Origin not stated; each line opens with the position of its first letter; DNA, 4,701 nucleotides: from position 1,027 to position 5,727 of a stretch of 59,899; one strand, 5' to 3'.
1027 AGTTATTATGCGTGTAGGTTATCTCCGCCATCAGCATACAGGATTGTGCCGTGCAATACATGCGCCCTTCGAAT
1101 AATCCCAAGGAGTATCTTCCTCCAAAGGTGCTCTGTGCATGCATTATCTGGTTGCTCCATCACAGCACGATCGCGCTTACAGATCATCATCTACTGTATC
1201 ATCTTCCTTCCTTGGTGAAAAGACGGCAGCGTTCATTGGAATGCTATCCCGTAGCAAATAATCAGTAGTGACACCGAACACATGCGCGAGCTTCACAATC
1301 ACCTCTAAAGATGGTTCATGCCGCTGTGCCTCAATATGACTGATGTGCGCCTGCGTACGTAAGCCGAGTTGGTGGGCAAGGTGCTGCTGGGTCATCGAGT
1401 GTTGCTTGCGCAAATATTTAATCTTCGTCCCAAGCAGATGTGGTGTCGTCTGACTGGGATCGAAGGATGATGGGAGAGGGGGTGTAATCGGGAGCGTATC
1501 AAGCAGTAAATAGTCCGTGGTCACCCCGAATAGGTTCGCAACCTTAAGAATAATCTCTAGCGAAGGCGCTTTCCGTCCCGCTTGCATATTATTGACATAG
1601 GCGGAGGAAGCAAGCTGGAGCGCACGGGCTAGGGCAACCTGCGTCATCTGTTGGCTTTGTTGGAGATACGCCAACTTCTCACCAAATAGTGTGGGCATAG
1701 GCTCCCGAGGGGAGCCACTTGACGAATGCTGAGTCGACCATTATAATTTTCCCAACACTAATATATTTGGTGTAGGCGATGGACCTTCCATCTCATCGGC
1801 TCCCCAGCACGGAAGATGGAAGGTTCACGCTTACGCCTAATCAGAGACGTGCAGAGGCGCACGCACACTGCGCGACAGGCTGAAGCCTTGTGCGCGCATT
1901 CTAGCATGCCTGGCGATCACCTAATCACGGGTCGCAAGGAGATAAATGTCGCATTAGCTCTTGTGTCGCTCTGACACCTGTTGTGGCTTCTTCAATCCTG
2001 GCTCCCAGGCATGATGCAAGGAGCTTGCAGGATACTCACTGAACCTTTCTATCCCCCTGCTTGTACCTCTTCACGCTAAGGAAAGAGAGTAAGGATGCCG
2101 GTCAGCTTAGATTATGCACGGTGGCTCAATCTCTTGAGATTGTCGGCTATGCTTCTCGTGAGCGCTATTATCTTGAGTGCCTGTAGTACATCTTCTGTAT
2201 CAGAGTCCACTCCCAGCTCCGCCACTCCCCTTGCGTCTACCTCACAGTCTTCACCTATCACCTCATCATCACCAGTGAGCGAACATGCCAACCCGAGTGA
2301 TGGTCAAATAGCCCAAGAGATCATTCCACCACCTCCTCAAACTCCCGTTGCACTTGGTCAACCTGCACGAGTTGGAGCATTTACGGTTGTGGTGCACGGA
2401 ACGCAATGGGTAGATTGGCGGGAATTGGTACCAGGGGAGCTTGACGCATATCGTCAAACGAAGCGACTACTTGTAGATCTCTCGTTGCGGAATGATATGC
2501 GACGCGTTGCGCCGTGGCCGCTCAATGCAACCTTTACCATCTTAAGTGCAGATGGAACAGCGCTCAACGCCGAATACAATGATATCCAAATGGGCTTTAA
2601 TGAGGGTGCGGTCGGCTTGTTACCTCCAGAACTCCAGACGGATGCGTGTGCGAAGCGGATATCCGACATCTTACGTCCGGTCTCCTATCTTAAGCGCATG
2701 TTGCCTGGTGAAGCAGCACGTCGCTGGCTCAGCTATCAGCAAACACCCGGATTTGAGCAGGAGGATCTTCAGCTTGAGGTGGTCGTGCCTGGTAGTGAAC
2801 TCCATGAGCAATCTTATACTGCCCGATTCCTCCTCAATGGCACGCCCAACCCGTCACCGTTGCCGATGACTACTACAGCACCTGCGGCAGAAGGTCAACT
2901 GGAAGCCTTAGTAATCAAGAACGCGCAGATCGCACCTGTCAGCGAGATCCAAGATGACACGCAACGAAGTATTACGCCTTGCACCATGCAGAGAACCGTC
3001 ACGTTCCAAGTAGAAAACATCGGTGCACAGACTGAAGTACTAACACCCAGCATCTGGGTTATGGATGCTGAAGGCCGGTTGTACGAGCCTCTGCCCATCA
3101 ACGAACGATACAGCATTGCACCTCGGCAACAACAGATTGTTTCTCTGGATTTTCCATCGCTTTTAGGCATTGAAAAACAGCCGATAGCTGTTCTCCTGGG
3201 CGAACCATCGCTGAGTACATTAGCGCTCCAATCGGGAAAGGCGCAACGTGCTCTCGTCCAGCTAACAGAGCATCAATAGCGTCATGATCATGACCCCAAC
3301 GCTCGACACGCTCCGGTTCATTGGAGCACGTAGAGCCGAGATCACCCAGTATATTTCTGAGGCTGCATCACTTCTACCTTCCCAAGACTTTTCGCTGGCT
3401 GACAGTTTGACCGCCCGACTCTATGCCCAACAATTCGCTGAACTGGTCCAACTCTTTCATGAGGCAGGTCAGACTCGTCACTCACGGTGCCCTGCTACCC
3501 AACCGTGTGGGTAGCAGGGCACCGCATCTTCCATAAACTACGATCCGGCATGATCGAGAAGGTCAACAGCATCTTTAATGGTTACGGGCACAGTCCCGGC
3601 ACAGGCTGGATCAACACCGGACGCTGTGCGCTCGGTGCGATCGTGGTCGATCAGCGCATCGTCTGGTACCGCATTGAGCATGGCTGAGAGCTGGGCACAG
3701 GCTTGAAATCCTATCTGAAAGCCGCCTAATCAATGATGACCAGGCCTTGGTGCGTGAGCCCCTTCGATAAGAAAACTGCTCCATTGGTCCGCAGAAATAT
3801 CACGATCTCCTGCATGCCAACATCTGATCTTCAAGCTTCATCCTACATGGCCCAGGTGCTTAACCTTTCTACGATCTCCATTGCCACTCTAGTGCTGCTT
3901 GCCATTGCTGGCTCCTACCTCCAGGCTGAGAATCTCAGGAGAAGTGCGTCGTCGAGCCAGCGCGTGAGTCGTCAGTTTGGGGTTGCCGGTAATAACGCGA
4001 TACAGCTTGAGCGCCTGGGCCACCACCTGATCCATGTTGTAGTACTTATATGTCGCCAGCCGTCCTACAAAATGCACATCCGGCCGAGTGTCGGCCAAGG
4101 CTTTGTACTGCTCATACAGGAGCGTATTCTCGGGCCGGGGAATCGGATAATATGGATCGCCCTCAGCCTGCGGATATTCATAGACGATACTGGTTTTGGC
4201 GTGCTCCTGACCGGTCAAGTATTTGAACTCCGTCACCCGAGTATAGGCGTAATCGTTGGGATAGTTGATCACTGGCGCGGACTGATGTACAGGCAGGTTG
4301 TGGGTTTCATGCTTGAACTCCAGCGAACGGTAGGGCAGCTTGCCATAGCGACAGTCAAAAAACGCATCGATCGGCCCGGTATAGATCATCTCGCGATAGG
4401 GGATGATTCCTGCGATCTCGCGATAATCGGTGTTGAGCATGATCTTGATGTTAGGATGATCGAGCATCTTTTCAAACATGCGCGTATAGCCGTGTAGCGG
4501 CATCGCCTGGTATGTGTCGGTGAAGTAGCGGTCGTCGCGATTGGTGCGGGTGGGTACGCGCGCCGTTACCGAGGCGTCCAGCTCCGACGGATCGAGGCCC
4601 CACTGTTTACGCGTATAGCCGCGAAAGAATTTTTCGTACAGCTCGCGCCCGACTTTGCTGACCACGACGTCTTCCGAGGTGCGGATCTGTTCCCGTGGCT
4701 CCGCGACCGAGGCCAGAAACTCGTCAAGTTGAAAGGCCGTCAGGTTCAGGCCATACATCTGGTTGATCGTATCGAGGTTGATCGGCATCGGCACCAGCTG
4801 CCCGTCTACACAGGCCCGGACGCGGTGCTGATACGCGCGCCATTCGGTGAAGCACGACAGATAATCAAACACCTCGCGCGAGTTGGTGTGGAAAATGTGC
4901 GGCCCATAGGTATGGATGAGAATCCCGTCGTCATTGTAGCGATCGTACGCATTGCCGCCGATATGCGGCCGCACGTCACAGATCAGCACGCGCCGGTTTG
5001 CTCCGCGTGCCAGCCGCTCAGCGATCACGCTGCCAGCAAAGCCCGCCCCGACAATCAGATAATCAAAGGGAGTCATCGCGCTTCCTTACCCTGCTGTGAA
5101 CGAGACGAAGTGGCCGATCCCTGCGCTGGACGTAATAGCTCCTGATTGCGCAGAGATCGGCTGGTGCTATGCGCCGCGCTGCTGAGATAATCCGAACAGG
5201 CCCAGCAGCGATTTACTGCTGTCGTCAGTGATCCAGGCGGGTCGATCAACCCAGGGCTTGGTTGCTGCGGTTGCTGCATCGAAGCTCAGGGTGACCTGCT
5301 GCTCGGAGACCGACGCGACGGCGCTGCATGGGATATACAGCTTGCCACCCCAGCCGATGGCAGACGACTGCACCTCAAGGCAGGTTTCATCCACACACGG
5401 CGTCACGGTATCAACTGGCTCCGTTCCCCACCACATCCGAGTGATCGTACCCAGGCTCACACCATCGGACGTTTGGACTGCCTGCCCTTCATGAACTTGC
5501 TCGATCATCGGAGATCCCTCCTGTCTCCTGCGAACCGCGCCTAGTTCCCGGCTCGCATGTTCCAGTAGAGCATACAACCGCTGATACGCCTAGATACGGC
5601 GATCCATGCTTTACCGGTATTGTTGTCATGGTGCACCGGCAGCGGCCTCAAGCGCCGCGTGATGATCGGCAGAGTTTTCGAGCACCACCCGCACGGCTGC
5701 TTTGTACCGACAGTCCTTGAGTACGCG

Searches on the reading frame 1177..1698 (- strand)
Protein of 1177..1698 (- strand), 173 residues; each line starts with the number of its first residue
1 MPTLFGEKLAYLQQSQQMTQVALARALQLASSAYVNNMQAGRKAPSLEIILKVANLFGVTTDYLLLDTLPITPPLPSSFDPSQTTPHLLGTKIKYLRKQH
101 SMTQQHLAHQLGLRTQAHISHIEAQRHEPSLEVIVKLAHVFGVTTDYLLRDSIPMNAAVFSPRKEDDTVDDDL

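Call 8: search_protein_families(library=pfam, proteins=[window:1177-1698:-], max_evalue=0.001)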
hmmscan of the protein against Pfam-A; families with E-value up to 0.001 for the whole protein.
window:1177-1698:- (173 aa): 4 families
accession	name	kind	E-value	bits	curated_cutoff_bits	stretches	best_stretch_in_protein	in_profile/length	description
PF01381.28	HTH_3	-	4.3e-21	75.1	23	2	93-148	1-55/55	Helix-turn-helix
PF13560.12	HTH_31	-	1.2e-15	58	27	2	89-146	2-59/64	Helix-turn-helix domain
PF12844.13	HTH_19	-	9.3e-13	48.3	30.2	1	90-150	1-60/64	Helix-turn-helix domain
PF13443.12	HTH_26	-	3e-06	27.8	22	0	92-144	1-53/63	Cro/C1-type HTH DNA-binding domain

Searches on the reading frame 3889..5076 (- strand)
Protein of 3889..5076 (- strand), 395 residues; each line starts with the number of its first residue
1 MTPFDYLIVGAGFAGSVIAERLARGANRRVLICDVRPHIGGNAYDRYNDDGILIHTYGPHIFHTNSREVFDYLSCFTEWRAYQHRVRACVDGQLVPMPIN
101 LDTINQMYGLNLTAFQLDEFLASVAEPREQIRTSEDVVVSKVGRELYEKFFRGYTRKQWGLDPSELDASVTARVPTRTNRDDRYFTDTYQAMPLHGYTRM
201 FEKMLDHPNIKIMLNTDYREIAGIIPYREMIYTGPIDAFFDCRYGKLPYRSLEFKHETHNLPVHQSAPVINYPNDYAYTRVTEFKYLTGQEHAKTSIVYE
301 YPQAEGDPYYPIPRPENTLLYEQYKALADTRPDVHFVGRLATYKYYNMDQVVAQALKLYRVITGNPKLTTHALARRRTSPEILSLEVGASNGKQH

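Call 8: search_protein_families(library=pfam, proteins=[window:3889-5076:-], max_evalue=0.001)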
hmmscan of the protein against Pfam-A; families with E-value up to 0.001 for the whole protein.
window:3889-5076:- (395 aa): 4 families
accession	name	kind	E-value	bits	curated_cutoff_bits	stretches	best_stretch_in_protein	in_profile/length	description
PF03275.19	GLF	-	5.2e-79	265.1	26.3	1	149-345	1-203/203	UDP-galactopyranose mutase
PF13450.12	NAD_binding_8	-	2.2e-17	63.5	21.9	1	8-74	1-66/68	NAD(P)-binding Rossmann-like domain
PF13454.12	NAD_binding_9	-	0.00054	20.4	21.8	1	8-84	2-76/155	FAD-NAD(P)-binding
PF01266.30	DAO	-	0.00093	19.2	27.9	0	5-43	1-38/353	FAD dependent oxidoreductase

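Call 44: search_protein_families(library=ncbifam, proteins=[window:3889-5076:-], max_evalue=0.01)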
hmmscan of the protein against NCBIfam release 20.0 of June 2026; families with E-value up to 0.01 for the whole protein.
window:3889-5076:- (395 aa): 14 families
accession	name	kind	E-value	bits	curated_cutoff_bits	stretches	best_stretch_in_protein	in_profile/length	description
TIGR00031.1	UDP-GALP_mutase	equivalog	1.4e-118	396.2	303.75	1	4-358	2-372/378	UDP-galactopyranose mutase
NF005547.0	PRK07208.1-3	equivalog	1.8e-19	69.8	380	1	6-169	7-174/465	hypothetical protein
NF005548.0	PRK07208.1-4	equivalog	3e-16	59.1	389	1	7-172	7-172/488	hypothetical protein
NF005546.0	PRK07208.1-2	equivalog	3.8e-14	52.2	418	1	96-170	130-203/527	hypothetical protein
NF005545.0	PRK07208.1-1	equivalog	3.9e-12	45.3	451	1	5-171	9-175/504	hypothetical protein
NF005549.0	PRK07208.1-5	equivalog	1.6e-07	30.2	587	1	96-172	131-205/534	hypothetical protein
TIGR04542.1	GMC_mycofac_2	equivalog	7.1e-06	25.3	400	1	5-35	1-31/425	mycofactocin system GMC family oxidoreductase MftG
NF002550.0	PRK02106.1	subfamily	2.7e-05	22.9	605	1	3-34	5-36/563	choline dehydrogenase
NF005560.0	PRK07233.1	equivalog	0.00017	20.6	252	1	7-206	4-207/435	hypothetical protein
TIGR03970.1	mycofact_MftG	equivalog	0.0016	17.5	387.45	1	5-35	2-32/487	mycofactocin dehydrogenase MftG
TIGR03467.1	HpnE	equivalog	0.002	17.5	283.05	1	7-74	2-68/430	hydroxysqualene dehydroxylase HpnE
TIGR01810.1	betA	equivalog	0.0051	15.5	732.1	0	5-34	1-30/532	choline dehydrogenase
NF058674.1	CholsOxChoxAB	equivalog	0.0068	15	850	0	4-26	6-28/535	cholesterol oxidase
TIGR02032.1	GG-red-SF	subfamily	0.0091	15.7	158.8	0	4-34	1-30/297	geranylgeranyl reductase family protein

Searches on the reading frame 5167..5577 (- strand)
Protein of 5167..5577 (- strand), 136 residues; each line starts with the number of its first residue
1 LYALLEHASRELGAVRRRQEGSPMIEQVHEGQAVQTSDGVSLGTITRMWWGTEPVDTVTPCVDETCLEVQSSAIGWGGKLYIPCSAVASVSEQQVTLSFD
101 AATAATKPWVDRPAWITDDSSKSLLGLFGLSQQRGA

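Call 41: search_protein_families(library=pfam, proteins=[window:5167-5577:-], max_evalue=0.01)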
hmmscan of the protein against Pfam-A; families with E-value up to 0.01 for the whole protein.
window:5167-5577:- (136 aa): 1 family
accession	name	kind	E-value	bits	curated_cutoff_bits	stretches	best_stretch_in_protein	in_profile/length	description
PF09939.14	DUF2171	-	4.7e-05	24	25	1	74-104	35-63/64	Uncharacterized protein conserved in bacteria (DUF2171)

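Call 44: search_protein_families(library=ncbifam, proteins=[window:5167-5508:-], max_evalue=0.01)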
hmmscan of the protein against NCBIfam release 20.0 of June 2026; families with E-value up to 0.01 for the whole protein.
window:5167-5508:- (113 aa): 0 families
